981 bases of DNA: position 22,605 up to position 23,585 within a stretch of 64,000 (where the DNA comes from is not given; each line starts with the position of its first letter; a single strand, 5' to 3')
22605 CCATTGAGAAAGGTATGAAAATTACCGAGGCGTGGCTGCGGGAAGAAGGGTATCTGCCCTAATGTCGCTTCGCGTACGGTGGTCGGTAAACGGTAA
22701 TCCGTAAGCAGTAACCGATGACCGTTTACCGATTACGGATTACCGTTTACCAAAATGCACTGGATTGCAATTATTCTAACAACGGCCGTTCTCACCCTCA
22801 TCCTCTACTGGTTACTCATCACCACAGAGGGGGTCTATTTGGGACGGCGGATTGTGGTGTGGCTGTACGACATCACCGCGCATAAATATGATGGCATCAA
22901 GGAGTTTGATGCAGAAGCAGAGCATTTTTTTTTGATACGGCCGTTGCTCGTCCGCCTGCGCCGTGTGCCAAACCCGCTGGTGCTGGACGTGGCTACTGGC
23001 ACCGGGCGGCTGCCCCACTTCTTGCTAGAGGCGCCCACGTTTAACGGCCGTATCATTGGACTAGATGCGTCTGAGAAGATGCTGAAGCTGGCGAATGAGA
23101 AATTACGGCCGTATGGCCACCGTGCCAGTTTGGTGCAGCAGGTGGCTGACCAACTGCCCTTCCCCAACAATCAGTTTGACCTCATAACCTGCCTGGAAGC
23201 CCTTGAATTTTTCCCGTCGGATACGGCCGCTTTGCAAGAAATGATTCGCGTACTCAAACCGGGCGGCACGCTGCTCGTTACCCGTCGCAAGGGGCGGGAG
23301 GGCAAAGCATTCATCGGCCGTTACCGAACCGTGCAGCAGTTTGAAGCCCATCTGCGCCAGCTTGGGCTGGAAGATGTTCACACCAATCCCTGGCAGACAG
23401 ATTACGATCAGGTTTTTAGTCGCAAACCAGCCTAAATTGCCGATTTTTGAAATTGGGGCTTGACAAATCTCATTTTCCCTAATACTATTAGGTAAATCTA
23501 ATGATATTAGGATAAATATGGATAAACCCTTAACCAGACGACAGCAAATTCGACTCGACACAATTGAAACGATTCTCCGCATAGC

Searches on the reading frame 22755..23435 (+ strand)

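Call 24: search_protein_families(library=pfam, proteins=[window:22755-23435:+], max_evalue=0.0001)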
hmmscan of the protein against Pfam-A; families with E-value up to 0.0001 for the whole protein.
window:22755-23435:+ (226 aa): 7 families
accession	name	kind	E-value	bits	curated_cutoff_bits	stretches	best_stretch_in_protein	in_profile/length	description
PF13649.12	Methyltransf_25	-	9.2e-24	84.4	27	1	76-171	1-97/97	Methyltransferase domain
PF08241.18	Methyltransf_11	-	1.2e-22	80.8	21.2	1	77-174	1-94/95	Methyltransferase domain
PF13847.12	Methyltransf_31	-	1.1e-18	67.8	27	1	76-194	7-116/145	Methyltransferase domain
PF01209.24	Ubie_methyltran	-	9.8e-18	64.8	20.1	1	75-175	50-151/233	ubiE/COQ5 methyltransferase family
PF08242.18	Methyltransf_12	-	2.1e-15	57.7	30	1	77-173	1-98/98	Methyltransferase domain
PF13489.12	Methyltransf_23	-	4e-11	43.3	27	1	70-176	20-117/164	Methyltransferase domain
PF03141.22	Methyltransf_29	-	3.7e-05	22.9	23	1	76-175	121-217/506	Putative S-adenosyl-L-methionine-dependent methyltransferase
